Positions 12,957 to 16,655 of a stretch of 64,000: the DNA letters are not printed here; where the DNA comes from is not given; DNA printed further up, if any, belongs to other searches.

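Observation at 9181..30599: Trans-envelope-signalling Sus-like locus with no recognisable CAZyme; cargo is MBL hydrolases and modular surface lipoproteins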

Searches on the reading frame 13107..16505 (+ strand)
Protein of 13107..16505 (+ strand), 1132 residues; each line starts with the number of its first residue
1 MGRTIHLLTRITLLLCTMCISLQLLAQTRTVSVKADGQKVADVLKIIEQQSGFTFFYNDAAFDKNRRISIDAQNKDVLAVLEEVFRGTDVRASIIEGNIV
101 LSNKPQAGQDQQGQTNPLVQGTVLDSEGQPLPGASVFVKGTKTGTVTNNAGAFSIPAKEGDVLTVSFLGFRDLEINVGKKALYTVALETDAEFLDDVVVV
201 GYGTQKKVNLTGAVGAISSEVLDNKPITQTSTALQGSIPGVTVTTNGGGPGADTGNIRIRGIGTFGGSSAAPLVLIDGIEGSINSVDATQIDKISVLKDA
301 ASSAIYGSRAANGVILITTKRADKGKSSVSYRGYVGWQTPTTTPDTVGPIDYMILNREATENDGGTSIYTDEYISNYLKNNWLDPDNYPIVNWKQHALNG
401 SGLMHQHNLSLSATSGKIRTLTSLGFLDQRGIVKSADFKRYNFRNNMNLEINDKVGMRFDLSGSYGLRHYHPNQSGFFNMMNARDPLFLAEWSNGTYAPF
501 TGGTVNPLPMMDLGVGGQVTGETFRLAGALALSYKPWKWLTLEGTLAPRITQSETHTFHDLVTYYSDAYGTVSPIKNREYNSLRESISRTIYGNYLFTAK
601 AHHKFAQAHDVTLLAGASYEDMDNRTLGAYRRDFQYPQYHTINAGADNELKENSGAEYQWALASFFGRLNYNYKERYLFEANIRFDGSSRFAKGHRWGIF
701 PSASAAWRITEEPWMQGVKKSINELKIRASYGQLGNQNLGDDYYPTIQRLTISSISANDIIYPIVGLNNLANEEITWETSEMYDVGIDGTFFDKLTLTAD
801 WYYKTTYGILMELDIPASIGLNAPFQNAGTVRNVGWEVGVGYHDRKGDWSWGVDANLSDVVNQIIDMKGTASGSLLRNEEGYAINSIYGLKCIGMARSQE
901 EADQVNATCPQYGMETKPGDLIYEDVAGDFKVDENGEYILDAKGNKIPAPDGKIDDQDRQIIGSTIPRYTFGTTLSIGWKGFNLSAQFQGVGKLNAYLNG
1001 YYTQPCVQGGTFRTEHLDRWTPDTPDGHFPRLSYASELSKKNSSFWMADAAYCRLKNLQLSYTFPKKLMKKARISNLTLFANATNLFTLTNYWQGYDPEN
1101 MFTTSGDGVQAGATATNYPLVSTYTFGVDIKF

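Call 4: search_protein_families(library=pfam, proteins=[window:13107-16505:+], max_evalue=0.01)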
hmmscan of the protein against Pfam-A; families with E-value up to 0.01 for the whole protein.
window:13107-16505:+ (1132 aa): 5 families
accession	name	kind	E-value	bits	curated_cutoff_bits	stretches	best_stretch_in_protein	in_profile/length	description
PF07715.20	Plug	-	5e-18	66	23.9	1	207-314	2-107/107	TonB-dependent Receptor Plug Domain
PF13715.12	CarbopepD_reg_2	-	1.5e-16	60.7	32.2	1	119-199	1-88/88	CarboxypepD_reg-like domain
PF13620.12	CarboxypepD_reg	-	1.8e-10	41.5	32.3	1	119-175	2-64/82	Carboxypeptidase regulatory-like domain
PF07660.19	STN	-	5.5e-10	39.3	28.4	1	53-102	1-50/52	Secretin and TonB N terminus short domain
PF25020.1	TTR_TEN1-4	-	0.0047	17.3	27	0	118-167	8-59/86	Teneurin TTR-like domain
